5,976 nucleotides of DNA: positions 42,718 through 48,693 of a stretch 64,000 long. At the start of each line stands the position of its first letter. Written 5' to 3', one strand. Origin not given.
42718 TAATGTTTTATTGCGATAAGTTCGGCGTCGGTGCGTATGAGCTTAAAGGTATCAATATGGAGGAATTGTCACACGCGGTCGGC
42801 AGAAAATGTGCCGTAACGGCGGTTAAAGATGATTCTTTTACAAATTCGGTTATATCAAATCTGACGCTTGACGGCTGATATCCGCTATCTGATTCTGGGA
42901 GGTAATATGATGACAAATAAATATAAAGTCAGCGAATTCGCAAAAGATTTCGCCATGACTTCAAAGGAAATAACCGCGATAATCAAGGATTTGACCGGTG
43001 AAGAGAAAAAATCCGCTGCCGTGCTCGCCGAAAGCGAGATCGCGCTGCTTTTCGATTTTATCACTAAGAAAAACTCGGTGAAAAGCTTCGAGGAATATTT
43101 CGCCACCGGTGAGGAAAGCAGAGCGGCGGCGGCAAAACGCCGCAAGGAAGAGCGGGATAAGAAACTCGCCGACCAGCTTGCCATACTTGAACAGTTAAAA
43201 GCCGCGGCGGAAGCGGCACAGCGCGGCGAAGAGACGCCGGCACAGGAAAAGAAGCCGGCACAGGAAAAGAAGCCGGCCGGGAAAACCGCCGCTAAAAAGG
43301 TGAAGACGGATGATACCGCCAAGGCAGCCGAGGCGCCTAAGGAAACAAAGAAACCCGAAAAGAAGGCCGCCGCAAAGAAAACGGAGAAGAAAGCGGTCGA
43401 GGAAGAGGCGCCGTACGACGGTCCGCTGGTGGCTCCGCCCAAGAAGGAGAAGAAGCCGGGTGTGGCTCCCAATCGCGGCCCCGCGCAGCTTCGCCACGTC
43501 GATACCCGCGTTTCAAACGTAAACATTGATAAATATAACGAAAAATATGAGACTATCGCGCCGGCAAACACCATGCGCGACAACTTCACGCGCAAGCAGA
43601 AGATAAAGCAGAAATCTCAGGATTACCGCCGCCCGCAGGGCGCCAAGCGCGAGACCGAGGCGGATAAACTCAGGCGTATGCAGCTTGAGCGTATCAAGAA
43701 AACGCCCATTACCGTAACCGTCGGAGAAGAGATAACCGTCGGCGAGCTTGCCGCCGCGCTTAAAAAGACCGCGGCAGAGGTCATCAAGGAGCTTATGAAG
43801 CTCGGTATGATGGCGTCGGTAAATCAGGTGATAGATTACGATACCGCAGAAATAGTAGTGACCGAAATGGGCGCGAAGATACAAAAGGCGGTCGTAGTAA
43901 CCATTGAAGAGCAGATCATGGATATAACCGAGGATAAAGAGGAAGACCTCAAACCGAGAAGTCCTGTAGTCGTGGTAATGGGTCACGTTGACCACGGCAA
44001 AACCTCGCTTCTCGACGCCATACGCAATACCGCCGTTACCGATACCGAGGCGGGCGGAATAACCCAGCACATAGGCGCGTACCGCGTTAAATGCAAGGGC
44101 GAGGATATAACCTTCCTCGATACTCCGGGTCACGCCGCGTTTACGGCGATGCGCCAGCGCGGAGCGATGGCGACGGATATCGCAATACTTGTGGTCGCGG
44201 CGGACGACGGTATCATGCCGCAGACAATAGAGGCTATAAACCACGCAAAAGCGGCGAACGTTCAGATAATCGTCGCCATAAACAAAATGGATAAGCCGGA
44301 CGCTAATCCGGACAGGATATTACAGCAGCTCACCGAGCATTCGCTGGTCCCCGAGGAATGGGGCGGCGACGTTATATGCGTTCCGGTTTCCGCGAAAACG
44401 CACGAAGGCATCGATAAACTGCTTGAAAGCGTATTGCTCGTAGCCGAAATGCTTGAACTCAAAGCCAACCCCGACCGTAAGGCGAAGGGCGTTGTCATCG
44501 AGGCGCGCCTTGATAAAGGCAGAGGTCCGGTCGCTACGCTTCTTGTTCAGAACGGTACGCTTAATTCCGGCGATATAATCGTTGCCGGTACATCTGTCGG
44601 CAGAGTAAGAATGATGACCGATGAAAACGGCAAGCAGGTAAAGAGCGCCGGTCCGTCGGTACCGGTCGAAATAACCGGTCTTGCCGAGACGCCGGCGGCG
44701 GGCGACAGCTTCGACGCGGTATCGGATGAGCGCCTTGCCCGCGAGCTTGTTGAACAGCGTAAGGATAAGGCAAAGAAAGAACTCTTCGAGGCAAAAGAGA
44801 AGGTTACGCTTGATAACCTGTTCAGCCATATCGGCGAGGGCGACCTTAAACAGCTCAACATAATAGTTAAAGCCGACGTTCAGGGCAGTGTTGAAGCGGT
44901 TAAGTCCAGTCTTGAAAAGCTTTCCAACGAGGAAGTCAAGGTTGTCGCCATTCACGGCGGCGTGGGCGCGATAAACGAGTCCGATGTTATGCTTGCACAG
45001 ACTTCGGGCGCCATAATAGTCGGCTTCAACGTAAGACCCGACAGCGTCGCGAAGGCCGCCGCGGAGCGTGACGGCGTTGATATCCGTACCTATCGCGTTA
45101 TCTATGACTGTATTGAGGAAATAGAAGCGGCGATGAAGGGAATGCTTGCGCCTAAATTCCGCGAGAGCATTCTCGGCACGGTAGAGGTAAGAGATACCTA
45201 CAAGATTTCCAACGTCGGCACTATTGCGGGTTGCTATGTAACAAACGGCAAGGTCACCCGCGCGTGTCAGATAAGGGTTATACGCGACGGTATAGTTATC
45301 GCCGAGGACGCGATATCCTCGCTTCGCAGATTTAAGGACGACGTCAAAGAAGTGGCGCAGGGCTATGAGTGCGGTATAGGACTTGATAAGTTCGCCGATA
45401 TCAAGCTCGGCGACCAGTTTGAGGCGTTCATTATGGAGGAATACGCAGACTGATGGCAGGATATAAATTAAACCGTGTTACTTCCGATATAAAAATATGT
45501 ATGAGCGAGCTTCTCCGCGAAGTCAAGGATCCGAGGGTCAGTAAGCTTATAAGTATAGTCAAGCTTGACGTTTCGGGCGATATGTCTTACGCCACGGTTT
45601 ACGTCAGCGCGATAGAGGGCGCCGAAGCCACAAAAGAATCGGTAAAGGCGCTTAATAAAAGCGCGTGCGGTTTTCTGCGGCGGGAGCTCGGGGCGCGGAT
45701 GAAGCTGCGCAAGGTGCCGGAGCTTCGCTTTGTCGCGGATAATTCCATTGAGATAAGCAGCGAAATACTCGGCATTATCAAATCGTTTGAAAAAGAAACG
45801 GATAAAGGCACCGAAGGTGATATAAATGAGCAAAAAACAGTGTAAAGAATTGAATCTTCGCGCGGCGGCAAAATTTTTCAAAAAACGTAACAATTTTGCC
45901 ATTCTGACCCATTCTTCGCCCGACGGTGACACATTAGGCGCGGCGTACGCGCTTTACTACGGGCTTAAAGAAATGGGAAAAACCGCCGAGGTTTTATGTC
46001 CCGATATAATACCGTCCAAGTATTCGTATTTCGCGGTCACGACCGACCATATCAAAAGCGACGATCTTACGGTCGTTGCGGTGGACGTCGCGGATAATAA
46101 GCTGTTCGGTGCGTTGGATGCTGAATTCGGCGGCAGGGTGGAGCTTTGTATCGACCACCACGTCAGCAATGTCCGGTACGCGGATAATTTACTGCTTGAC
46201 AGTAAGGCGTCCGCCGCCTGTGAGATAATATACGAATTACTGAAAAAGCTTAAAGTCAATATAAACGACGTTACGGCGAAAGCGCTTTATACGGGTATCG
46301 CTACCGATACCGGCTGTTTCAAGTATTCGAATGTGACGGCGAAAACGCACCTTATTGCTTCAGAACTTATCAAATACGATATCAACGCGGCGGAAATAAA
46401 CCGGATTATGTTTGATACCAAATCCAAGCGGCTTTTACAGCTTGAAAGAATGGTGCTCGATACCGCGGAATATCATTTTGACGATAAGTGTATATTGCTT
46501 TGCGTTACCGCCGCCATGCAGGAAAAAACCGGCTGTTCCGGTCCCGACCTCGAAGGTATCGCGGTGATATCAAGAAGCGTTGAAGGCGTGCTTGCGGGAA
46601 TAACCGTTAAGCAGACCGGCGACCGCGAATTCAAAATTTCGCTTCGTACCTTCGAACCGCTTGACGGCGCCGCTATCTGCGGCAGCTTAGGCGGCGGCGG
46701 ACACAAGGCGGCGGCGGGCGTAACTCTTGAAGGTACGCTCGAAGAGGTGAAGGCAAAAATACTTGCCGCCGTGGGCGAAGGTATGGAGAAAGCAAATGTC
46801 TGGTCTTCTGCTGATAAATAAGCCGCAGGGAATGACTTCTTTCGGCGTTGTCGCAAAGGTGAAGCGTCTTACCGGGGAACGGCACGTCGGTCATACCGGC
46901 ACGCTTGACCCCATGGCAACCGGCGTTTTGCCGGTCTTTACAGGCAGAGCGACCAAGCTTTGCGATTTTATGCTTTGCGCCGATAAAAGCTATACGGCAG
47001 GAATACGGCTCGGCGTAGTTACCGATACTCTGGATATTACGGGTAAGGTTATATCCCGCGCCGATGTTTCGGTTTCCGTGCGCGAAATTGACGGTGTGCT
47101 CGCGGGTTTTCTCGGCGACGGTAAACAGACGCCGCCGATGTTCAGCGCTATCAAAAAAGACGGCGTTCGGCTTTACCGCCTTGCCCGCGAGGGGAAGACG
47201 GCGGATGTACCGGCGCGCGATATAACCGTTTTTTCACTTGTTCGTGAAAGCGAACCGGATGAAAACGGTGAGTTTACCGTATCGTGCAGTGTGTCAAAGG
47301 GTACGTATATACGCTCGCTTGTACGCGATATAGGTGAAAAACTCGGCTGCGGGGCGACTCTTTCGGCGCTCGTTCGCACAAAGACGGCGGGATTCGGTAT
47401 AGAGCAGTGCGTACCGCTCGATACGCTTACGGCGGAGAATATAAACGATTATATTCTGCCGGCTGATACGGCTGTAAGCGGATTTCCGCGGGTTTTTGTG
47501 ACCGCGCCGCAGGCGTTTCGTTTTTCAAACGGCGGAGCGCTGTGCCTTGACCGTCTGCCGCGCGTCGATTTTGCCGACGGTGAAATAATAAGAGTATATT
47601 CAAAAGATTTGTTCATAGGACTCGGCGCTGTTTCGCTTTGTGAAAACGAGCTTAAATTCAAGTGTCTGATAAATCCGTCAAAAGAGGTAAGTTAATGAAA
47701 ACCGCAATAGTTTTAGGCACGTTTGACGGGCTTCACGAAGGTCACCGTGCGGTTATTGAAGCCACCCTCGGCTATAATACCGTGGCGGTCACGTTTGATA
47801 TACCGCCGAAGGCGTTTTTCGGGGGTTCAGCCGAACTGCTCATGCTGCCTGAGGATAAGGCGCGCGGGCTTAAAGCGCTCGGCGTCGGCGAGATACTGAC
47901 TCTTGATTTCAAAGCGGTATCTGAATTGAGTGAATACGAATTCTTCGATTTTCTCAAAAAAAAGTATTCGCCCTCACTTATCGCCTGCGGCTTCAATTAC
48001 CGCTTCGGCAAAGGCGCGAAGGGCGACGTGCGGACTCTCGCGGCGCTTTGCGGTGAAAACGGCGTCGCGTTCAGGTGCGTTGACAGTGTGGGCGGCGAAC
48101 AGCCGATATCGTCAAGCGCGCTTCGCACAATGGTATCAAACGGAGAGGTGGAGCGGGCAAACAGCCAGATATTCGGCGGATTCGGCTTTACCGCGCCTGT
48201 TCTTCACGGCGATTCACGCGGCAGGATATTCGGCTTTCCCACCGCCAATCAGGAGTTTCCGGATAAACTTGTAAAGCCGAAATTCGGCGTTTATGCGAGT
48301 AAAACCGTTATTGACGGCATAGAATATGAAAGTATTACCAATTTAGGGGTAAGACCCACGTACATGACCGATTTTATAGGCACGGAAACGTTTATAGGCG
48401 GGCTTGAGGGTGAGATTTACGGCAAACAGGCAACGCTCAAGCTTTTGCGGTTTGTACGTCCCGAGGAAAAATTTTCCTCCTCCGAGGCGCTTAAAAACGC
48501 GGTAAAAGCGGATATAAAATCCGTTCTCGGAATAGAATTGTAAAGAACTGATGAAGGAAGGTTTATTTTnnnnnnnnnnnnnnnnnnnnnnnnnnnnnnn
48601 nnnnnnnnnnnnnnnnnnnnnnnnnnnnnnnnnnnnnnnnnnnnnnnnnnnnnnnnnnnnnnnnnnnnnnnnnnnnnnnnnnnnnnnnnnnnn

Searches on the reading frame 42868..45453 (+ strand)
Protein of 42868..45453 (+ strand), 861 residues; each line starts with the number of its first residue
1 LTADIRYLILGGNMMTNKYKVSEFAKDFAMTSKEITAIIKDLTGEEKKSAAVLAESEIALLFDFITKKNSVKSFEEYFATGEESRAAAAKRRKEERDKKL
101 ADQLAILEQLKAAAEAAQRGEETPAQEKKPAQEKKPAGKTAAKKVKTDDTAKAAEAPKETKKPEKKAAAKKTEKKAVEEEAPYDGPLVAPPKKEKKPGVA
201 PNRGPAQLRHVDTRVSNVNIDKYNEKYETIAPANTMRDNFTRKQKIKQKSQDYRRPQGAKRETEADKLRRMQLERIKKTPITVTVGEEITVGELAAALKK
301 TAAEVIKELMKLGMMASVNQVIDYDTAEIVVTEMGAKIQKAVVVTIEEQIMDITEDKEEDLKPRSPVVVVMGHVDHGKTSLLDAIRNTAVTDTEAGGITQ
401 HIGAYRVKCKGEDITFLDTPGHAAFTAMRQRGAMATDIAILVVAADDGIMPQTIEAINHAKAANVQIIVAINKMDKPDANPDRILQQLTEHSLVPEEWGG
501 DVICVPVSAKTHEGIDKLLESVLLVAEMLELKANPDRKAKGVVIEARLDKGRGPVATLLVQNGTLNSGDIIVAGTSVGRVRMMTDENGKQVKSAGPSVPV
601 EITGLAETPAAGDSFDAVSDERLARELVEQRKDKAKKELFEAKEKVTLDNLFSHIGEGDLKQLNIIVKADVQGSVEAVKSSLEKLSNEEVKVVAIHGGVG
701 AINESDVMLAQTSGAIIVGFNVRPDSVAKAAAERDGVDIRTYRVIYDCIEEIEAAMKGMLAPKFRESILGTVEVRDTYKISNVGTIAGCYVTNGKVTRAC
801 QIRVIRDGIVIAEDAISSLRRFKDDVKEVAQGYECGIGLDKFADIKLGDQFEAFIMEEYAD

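Call 60: search_protein_families(library=pfam, proteins=[window:42868-45453:+], max_evalue=0.0001)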
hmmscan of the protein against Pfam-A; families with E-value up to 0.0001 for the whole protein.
window:42868-45453:+ (861 aa): 11 families
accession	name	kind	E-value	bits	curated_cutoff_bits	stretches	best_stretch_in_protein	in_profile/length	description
PF11987.13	IF-2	-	4.2e-45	152.9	27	1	640-753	4-117/117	Translation-initiation factor 2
PF00009.33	GTP_EFTU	-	8.9e-39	133.5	26.5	1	367-524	5-184/188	Elongation factor Tu GTP binding domain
PF22042.2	EF-G_D2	-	2.7e-31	107.9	27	1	538-616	1-82/84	Elongation factor G domain 2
PF04760.21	IF2_N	-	8.7e-17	61.1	25.3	1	287-336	2-52/53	Translation initiation factor IF-2, N-terminal region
PF01926.29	MMR_HSR1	-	1.4e-10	41.7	21.9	1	368-473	2-113/113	50S ribosome-binding GTPase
PF02421.24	FeoB_N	-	1.5e-06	28.3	27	1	368-521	3-155/156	Ferrous iron transport protein B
PF00071.28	Ras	-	4.4e-06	26.8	21.6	1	368-523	2-157/162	Ras family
PF03193.22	RsgA_GTPase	-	1.9e-05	25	30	0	435-521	22-103/174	RsgA GTPase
PF00025.27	Arf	-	2.6e-05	24.2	22.3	1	367-521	16-173/174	ADP-ribosylation factor family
PF09439.16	SRPRB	-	5.3e-05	23.1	25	1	365-490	3-135/178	Signal recognition particle receptor beta subunit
PF03144.31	GTP_EFTU_D2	-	9.2e-05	23.2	30.3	0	784-840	1-59/73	Elongation factor Tu domain 2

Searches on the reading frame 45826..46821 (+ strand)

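Call 59: search_protein_families(library=pfam, proteins=[window:45826-46821:+], max_evalue=0.0001)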
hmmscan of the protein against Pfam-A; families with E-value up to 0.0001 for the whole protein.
window:45826-46821:+ (331 aa): 2 families
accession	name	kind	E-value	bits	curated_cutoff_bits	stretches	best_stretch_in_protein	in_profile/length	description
PF01368.27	DHH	-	1.1e-16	61.7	28.1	1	24-158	2-125/125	DHH family, N-terminal domain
PF02272.25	DHHA1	-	2.2e-06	28.5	25.9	1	234-318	10-98/102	DHHA1 domain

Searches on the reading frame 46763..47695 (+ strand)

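Call 59: search_protein_families(library=pfam, proteins=[window:46763-47695:+], max_evalue=0.0001)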
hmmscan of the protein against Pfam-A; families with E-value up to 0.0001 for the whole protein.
window:46763-47695:+ (310 aa): 2 families
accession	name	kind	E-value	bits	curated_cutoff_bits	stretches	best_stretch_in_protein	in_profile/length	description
PF01509.24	TruB_N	-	6.3e-46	156.9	27.3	1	34-183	1-149/149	TruB family pseudouridylate synthase (N terminal domain)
PF16198.10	TruB_C_2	-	1.1e-11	45.1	29.3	1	184-238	1-65/66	tRNA pseudouridylate synthase B C-terminal domain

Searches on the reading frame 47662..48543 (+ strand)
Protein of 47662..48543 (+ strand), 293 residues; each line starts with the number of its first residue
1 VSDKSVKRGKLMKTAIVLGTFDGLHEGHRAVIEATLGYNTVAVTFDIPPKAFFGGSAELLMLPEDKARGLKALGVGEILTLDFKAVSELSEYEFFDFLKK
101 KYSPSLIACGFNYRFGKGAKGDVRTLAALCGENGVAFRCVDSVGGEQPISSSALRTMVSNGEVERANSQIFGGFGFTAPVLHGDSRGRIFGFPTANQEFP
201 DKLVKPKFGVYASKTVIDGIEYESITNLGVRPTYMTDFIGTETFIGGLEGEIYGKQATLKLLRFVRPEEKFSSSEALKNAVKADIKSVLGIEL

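Call 59: search_protein_families(library=pfam, proteins=[window:47662-48543:+], max_evalue=0.0001)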
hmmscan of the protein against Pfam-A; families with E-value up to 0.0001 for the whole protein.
window:47662-48543:+ (293 aa): 2 families
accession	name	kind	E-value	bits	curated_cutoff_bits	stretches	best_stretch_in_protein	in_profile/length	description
PF01687.23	Flavokinase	-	4.9e-30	104.7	19.6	1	176-288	7-120/124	Riboflavin kinase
PF06574.18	FAD_syn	-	5.2e-25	88.5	27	1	12-152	6-157/158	FAD synthetase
